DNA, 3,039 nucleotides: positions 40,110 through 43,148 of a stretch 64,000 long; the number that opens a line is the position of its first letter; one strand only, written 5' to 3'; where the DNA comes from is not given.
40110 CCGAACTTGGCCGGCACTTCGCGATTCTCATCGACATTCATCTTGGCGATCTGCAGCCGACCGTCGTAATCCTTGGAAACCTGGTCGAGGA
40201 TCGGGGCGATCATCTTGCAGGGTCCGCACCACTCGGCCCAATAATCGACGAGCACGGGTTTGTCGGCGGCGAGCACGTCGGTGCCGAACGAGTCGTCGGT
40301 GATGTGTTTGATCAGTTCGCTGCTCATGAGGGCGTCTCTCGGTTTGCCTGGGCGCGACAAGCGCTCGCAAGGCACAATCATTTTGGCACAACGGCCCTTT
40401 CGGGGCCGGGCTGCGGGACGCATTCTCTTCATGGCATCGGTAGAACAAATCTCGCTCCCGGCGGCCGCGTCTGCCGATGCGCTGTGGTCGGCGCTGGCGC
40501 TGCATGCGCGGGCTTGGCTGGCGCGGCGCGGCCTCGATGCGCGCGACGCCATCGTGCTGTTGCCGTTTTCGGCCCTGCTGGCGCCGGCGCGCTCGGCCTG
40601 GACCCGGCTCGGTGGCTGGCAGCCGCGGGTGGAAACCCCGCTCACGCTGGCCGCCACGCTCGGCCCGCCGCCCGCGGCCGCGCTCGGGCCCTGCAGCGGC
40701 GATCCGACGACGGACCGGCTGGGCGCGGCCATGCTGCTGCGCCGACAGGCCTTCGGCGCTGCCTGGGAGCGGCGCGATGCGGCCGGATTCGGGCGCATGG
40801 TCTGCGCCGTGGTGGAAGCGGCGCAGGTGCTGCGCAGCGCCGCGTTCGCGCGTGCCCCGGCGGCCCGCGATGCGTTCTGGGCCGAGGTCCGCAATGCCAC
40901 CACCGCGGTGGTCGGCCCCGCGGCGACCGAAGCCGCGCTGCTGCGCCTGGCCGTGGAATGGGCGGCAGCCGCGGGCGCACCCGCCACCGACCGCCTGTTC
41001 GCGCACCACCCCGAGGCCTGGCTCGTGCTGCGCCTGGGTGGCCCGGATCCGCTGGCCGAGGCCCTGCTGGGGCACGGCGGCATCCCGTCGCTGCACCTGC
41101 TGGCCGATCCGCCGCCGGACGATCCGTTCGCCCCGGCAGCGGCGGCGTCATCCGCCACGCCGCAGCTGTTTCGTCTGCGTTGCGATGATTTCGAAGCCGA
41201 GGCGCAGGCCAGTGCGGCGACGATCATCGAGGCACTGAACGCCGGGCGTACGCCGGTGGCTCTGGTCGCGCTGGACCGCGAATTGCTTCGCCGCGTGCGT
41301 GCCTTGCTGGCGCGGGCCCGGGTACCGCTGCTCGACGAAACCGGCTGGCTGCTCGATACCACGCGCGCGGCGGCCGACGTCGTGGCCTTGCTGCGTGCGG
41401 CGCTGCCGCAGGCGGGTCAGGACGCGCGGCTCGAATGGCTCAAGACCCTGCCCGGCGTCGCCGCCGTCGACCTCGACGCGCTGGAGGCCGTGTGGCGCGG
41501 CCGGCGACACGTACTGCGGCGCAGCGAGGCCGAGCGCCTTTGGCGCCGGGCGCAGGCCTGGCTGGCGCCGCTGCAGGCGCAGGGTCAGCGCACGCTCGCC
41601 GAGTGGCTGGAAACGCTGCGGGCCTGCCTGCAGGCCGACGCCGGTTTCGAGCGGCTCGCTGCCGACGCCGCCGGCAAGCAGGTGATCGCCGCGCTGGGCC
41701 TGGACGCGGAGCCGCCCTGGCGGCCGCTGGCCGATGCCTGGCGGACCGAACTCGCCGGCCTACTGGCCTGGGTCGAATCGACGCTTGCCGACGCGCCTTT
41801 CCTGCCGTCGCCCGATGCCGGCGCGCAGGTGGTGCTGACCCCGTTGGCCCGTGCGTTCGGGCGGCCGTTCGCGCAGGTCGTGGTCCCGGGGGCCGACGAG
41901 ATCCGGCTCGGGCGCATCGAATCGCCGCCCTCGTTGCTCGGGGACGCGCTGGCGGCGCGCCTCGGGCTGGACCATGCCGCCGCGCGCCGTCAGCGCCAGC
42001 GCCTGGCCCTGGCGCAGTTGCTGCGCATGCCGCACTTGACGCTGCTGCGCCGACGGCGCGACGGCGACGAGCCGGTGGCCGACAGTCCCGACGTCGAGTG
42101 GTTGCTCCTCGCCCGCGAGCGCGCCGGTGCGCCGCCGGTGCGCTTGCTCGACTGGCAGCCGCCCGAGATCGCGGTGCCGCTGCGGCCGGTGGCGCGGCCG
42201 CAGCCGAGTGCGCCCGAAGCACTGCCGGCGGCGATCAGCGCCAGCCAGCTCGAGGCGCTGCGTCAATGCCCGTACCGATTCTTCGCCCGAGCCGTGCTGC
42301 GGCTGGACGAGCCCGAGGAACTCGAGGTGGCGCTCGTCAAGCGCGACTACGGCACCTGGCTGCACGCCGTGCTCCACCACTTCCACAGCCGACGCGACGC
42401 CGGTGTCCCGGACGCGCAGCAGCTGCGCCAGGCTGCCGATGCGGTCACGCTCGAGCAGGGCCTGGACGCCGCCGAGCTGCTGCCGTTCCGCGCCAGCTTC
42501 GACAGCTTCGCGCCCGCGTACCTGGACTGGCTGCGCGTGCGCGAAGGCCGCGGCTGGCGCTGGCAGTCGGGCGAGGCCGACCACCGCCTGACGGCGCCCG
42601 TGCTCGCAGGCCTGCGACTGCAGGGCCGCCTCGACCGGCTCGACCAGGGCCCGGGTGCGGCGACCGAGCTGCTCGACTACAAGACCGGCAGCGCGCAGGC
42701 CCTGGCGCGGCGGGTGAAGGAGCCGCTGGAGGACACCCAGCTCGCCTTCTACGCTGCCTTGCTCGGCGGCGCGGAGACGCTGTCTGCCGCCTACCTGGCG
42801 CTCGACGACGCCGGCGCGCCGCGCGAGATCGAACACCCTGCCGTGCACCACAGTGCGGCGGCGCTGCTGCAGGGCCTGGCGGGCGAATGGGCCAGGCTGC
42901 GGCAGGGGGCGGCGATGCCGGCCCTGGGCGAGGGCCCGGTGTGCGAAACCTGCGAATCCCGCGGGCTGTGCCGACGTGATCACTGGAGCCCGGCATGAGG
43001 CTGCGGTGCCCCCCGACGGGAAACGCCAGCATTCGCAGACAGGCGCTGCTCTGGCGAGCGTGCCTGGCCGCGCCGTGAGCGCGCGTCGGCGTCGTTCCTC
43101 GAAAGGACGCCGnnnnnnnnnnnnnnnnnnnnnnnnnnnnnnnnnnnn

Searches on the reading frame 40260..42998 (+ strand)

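Call 55: search_protein_families(library=pfam, proteins=[window:40260-42998:+], max_evalue=0.00001)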
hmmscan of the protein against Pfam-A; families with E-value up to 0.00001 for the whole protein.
window:40260-42998:+ (912 aa): 1 family
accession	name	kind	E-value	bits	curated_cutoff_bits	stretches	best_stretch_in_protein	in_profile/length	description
PF12705.13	PDDEXK_1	-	1.3e-34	120.7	22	1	659-905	2-247/247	PD-(D/E)XK nuclease superfamily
